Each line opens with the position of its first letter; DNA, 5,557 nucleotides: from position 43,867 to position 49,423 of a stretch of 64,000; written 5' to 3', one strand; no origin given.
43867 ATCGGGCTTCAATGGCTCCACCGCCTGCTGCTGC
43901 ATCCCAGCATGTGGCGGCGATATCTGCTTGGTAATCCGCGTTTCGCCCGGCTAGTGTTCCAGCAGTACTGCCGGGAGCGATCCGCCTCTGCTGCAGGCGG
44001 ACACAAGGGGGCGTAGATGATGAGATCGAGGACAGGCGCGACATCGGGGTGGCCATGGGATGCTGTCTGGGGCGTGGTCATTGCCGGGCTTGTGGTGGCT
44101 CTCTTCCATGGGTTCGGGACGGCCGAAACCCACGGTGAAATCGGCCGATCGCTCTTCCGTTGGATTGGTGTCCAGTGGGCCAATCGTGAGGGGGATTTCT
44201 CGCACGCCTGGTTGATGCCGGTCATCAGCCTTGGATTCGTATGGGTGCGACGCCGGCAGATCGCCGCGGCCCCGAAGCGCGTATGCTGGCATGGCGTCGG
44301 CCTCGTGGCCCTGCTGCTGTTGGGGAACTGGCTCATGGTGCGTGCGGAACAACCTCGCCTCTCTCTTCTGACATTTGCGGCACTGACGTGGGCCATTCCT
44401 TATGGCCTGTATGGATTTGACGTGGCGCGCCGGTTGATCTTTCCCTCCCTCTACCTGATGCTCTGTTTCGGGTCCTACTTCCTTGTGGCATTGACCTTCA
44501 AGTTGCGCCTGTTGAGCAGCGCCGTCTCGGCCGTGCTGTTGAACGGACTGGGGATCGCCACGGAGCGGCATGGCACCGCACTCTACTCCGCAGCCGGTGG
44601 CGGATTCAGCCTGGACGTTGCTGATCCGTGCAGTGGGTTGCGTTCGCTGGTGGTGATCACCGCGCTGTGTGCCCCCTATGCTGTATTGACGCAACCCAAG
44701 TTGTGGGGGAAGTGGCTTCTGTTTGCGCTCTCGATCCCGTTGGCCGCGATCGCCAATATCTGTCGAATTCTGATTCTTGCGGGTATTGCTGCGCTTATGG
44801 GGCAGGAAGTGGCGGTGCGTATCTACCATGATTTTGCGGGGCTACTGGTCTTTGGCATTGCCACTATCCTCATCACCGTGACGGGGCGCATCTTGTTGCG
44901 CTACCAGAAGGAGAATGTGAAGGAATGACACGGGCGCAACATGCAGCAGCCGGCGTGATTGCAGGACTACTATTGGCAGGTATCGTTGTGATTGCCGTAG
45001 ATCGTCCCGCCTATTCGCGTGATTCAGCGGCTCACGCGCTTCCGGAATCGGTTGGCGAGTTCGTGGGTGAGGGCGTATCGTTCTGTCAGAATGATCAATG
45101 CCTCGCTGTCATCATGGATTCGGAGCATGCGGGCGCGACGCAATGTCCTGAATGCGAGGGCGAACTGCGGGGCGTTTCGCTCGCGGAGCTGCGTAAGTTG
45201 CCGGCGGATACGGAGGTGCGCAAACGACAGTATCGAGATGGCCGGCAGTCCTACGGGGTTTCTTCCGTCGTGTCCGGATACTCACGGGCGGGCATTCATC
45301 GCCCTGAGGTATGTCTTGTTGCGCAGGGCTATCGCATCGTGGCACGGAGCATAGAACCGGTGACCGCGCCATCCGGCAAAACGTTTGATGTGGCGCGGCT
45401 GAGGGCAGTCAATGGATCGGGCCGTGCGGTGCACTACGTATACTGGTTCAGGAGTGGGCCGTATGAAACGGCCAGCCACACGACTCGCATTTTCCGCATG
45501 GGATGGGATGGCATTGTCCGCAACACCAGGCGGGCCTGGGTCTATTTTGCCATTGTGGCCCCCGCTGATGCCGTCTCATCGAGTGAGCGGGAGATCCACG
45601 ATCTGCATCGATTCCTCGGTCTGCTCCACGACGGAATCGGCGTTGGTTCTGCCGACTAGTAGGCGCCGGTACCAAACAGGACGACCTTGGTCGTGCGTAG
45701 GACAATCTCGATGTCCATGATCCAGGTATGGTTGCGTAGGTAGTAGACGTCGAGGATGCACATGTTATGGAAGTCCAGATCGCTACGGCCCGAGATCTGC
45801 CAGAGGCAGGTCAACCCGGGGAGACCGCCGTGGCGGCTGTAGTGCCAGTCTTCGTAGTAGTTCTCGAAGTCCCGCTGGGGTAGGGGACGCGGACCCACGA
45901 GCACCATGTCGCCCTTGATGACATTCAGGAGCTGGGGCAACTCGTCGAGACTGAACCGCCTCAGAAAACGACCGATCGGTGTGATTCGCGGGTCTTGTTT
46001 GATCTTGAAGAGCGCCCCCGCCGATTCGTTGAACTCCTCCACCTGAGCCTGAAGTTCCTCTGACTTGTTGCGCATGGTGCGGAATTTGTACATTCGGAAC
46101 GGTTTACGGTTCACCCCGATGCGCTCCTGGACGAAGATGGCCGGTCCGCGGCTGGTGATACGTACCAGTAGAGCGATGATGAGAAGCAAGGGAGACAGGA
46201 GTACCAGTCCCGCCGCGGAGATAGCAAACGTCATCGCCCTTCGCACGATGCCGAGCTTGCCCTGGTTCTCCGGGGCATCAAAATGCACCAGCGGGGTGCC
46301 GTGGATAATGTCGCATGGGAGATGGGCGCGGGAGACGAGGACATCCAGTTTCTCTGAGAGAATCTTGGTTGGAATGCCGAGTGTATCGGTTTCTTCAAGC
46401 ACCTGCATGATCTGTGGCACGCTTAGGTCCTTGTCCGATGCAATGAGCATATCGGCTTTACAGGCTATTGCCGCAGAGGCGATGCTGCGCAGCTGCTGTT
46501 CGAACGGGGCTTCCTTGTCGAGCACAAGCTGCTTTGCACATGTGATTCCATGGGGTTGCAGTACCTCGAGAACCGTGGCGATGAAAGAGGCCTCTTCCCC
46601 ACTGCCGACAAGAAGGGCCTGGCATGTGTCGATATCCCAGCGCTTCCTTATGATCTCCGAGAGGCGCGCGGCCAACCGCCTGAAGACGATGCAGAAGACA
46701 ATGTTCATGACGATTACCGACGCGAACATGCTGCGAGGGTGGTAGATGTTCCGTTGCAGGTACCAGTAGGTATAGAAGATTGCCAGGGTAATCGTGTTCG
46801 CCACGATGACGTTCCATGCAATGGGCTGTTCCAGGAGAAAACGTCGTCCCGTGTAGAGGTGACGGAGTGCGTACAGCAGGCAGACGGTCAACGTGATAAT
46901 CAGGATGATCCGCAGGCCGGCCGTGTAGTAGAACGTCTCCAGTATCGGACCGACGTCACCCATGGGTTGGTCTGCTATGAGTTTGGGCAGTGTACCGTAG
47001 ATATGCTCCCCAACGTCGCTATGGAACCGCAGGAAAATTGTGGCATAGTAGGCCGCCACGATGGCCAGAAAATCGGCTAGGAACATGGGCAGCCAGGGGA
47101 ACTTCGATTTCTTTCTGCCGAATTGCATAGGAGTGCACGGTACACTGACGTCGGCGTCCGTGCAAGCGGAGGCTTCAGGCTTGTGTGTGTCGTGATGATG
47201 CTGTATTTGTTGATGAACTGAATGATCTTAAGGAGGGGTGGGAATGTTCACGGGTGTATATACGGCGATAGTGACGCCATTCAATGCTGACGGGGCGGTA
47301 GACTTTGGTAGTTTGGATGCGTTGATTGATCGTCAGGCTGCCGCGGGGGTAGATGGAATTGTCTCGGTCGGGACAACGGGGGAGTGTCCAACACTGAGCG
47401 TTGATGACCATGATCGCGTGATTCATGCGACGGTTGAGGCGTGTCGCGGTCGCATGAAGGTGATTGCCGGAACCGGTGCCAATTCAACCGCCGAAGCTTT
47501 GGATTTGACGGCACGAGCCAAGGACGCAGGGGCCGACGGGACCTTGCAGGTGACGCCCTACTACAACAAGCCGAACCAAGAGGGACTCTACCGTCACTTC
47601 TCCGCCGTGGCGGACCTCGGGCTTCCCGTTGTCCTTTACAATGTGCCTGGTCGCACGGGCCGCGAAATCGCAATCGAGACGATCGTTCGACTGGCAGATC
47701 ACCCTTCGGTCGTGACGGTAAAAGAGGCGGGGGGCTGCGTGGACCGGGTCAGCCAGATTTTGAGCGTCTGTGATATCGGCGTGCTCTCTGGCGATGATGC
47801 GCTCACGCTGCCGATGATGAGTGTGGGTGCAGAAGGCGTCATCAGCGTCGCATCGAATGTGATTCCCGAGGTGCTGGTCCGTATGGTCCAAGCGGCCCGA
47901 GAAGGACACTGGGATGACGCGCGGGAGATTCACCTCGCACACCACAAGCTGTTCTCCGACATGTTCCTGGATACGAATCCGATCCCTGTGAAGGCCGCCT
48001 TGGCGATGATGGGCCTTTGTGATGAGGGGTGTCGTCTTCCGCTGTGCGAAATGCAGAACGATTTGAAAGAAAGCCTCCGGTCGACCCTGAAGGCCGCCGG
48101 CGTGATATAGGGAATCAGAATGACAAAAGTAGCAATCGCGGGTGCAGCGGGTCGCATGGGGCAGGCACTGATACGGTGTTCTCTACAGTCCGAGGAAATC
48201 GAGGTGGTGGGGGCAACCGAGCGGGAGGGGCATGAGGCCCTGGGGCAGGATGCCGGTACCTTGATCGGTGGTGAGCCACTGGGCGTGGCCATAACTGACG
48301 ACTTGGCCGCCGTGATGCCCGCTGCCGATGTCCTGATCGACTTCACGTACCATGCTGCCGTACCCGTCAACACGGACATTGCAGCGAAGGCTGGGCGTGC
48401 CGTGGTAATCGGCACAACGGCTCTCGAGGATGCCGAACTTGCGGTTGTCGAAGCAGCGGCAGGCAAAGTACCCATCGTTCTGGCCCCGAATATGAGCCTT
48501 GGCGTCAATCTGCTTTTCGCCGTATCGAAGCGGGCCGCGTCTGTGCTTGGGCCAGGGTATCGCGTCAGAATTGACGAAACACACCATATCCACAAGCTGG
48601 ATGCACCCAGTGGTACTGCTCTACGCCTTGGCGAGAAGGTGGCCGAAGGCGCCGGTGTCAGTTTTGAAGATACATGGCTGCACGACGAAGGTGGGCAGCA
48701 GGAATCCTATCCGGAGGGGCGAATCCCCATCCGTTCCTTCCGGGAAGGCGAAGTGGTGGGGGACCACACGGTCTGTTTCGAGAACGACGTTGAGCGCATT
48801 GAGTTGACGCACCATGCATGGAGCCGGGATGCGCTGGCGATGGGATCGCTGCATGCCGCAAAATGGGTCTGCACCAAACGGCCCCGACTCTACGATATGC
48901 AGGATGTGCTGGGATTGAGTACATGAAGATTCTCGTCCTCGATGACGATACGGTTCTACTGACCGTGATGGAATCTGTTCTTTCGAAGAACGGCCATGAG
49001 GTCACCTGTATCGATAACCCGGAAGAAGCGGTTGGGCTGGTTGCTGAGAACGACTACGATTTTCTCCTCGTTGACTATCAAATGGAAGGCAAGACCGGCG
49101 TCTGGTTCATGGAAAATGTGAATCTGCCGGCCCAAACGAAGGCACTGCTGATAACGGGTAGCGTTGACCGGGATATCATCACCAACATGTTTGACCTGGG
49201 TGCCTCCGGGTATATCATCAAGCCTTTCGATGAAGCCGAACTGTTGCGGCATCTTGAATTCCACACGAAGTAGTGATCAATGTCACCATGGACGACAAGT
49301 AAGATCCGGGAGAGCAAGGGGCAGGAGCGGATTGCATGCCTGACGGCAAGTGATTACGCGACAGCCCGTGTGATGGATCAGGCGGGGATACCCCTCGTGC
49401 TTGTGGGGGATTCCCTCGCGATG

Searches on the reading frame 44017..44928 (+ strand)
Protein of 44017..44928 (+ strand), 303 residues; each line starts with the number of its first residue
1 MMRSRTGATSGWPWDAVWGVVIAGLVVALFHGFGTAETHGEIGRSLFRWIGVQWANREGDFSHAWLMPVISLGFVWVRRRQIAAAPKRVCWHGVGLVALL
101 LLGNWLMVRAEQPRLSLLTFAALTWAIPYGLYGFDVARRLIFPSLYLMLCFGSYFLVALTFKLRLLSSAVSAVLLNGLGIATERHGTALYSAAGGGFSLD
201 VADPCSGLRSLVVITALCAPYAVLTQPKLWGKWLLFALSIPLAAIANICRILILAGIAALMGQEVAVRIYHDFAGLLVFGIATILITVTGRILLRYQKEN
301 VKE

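Call 31: search_protein_families(library=ncbifam, proteins=[window:44017-44928:+], max_evalue=0.00001)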
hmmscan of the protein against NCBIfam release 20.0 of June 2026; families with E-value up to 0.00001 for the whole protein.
window:44017-44928:+ (303 aa): 13 families
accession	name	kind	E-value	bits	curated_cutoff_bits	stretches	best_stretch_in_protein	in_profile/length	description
TIGR02602.1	8TM_EpsH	subfamily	4e-36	124.8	105.55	1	54-290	3-237/241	exosortase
TIGR03109.2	exosort_XrtA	exception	2.6e-33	115.5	208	1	53-292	24-258/261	exosortase A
TIGR04152.1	exosort_VPLPA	exception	6.1e-31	108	400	1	58-298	7-247/486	VPLPA-CTERM-specific exosortase XrtD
NF035943.2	exosort_XrtV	exception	3.9e-26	91.9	313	1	53-293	27-266/270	exosortase V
NF038142.1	exosort_XrtW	exception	1.9e-25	89.2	425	1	46-301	19-273/494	exosortase W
TIGR04178.1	exo_archaeo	signature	1.1e-18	67.3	23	1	200-292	2-94/97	exosortase/archaeosortase family protein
TIGR03113.1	exosort_XrtB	exception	5.6e-16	59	275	1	59-290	27-261/268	exosortase B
TIGR04151.1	exosort_VPDSG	exception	3.9e-14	52.8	300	1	61-289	58-295/306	VPDSG-CTERM-specific exosortase XrtC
TIGR04162.1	exo_VPEID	exception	1.1e-11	44.4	150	1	195-287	201-297/516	exosortase E/protease, VPEID-CTERM system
TIGR03762.1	archaeo_artC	exception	2e-11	44.3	100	1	140-285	126-267/274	archaeosortase C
NF033770.1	exosort_XrtT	exception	1.7e-09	36.8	250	1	159-289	132-263/472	exosortase T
TIGR04489.1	exosort_XrtO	exception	9.9e-07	27.9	250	1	72-285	34-250/451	exosortase O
NF050190.1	exosort_XrtZ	exception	8.1e-06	24.6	475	0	166-279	27-136/460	exosortase Z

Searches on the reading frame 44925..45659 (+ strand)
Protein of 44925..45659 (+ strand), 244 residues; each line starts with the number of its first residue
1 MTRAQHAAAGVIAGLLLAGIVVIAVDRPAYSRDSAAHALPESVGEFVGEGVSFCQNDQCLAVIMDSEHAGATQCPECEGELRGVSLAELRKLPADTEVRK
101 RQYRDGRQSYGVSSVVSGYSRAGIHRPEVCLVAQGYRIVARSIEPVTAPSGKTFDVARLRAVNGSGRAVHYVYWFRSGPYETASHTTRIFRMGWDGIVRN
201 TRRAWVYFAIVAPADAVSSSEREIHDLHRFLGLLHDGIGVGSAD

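Call 31: search_protein_families(library=ncbifam, proteins=[window:44925-45659:+], max_evalue=0.00001)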
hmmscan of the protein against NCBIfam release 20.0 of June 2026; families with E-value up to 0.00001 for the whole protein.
window:44925-45659:+ (244 aa): 4 families
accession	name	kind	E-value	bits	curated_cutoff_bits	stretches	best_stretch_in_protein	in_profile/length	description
NF045608.2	EpsI_type_V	exception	7.9e-09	35.2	228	1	123-186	98-160/218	exosortase-associated protein EpsI, V-type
NF045609.1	EpsI_type_B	exception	3.6e-08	33.1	220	1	122-186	100-162/221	exosortase-associated protein EpsI, B-type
TIGR02914.1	EpsI_fam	equivalog_domain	2.7e-07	30.3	42.8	1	122-216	58-150/174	exosortase C-terminal domain/associated protein EpsI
TIGR04152.1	exosort_VPLPA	exception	4.2e-07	29.4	400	1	121-205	366-450/486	VPLPA-CTERM-specific exosortase XrtD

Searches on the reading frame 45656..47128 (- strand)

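Call 31: search_protein_families(library=ncbifam, proteins=[window:45656-47128:-], max_evalue=0.00001)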
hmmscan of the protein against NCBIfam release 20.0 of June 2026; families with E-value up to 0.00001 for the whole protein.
window:45656-47128:- (490 aa): 10 families
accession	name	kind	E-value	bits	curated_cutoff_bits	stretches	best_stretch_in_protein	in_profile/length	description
TIGR03025.1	EPS_sugtrans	subfamily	1.9e-96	324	295.55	1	73-490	31-445/445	exopolysaccharide biosynthesis polyprenyl glycosylphosphotransferase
TIGR03023.1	WcaJ_sugtrans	equivalog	4.2e-78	263.7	410.75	1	68-490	28-453/453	undecaprenyl-phosphate glucose phosphotransferase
TIGR03022.1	WbaP_sugtrans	subfamily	1.9e-76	258.2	403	1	15-490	1-456/456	undecaprenyl-phosphate galactose phosphotransferase WbaP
NF041877.1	EPS_EpsZ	equivalog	4.9e-67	226.5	800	1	247-489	219-458/459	exopolysaccharide biosynthesis polyisoprenyl-phosphate hexose-1-phosphate transferase EpsZ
NF052601.1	undeca_RfbP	equivalog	8.2e-59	198.8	330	1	294-487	43-239/244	undecaprenyl-phosphate galactose phosphotransferase family protein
TIGR03013.1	EpsB_2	subfamily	6.7e-48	163.9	393.35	1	74-489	34-442/443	TIGR03013 family XrtA/PEP-CTERM system glycosyltransferase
NF011751.0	PRK15204.1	equivalog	7.3e-46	156.7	907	1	297-490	281-476/476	undecaprenyl-phosphate galactose phosphotransferase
NF007518.0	PRK10124.1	equivalog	6.3e-37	127.4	684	1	261-480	243-454/464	undecaprenyl-phosphate glucose phosphotransferase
NF050817.1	PolSacchBiosHfsE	equivalog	3.1e-30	105.3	750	1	287-482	263-458/467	polysaccharide biosynthesis protein HfsE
NF045514.1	glycotran_HepC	equivalog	1.7e-23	83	140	1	292-416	113-212/220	heterocyst development glycosyltransferase HepC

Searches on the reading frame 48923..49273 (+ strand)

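Call 68: search_protein_families(library=ncbifam, proteins=[window:48923-49273:+], max_evalue=1e-10)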
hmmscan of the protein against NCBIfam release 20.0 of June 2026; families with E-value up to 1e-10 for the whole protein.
window:48923-49273:+ (116 aa): 14 families
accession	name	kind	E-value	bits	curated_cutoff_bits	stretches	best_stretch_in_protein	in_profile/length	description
NF040689.1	MtrAB_MtrA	equivalog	4.3e-13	49.1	300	1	3-109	1-107/219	MtrAB system response regulator MtrA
TIGR02154.1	PhoB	equivalog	5.7e-13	48.7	296.2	1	2-110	4-115/226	phosphate regulon transcriptional regulator PhoB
NF053854.1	RespRegPhoBBctds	equivalog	8.6e-13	48.1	270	1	3-107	1-107/225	two-component system response regulator PhoB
NF007928.2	PRK10643.1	equivalog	2.7e-12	46.8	330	1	1-108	1-109/216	two-component system response regulator PmrA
TIGR01818.1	ntrC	equivalog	2.8e-12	46.2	558.6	1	3-108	1-107/463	nitrogen regulation protein NR(I)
NF047793.1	ResRegPgtA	equivalog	3e-12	46.1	650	1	2-112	7-118/414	two-component system response regulator PgtA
NF040534.1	resp_reg_YycF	equivalog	3.9e-12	45.9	340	1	2-109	2-109/231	response regulator YycF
NF053512.1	nitric_RR_NosR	exception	4.3e-12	45.8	400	1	3-111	1-111/422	response regulator c-di-GMP phosphodiesterase, NosR family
NF008469.0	PRK11361.1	equivalog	7.6e-12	44.7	714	1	2-107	6-112/461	acetoacetate metabolism transcriptional regulator AtoC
NF008199.0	PRK10955.1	equivalog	9.6e-12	45.3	341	1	2-109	3-109/232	envelope stress response regulator transcription factor CpxR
TIGR01387.1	cztR_silR_copR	subfamily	1.3e-11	44.5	279.2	1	3-109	1-108/218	heavy metal response regulator transcription factor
NF052313.1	T9SS_RR_PorX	equivalog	1.3e-11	44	300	1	2-108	2-109/513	T9SS response regulator signal transducer PorX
NF045991.1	RespRegCtrARhodob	equivalog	1.5e-11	44.5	350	1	1-110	1-111/224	response regulator transcription factor CtrA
NF007969.0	PRK10693.1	equivalog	6.7e-11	41.8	329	1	2-111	9-119/337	two-component system response regulator RssB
